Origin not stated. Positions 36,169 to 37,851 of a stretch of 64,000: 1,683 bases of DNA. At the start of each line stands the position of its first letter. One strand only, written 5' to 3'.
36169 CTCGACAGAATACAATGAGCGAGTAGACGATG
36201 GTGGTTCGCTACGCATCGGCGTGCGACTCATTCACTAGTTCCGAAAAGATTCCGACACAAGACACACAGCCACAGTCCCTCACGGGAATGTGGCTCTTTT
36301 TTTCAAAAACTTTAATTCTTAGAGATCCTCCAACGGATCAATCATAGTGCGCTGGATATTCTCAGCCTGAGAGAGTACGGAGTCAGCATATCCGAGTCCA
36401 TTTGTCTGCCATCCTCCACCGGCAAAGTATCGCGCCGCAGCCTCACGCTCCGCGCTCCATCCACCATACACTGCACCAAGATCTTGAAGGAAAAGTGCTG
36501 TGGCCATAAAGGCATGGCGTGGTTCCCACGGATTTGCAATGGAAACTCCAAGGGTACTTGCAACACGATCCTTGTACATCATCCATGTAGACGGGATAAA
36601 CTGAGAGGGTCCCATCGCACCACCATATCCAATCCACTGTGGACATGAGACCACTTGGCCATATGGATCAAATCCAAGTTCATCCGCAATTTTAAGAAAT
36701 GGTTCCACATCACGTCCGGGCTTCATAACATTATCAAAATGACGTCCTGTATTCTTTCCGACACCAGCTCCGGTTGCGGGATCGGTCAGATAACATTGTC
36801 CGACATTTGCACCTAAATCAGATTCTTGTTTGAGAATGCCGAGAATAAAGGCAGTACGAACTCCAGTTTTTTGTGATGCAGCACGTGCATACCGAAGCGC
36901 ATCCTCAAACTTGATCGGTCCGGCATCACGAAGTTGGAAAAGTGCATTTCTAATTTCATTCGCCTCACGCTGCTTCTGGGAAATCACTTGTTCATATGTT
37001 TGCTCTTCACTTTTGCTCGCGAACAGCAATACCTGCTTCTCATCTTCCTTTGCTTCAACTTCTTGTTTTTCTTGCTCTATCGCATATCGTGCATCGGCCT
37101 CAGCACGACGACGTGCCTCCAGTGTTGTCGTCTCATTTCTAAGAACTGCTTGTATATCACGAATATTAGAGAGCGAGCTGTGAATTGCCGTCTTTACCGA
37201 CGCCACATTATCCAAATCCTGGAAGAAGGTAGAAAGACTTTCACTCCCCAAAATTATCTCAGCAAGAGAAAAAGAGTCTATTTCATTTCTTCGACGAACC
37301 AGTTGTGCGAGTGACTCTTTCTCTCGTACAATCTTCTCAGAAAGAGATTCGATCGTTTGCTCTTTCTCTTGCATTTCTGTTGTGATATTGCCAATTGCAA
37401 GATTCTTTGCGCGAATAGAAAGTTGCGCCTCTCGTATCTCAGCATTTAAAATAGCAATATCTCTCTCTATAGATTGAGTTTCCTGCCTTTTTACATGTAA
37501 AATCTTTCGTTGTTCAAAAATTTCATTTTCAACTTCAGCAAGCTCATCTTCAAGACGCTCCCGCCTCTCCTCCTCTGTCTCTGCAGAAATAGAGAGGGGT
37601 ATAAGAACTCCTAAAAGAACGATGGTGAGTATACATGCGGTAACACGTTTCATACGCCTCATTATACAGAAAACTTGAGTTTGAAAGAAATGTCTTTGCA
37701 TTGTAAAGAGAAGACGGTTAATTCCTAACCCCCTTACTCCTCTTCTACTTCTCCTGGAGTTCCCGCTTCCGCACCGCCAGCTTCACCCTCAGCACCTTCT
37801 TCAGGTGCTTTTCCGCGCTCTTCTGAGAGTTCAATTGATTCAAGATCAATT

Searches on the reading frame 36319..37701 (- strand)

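Call 7: search_protein_families(library=pfam, proteins=[window:36319-37701:-], max_evalue=0.001)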
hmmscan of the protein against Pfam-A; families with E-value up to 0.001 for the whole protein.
window:36319-37701:- (460 aa): 1 family
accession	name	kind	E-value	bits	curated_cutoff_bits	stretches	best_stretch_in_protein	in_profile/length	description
PF13406.11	SLT_2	-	8.2e-08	32.2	24.3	1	268-409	73-200/292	Transglycosylase SLT domain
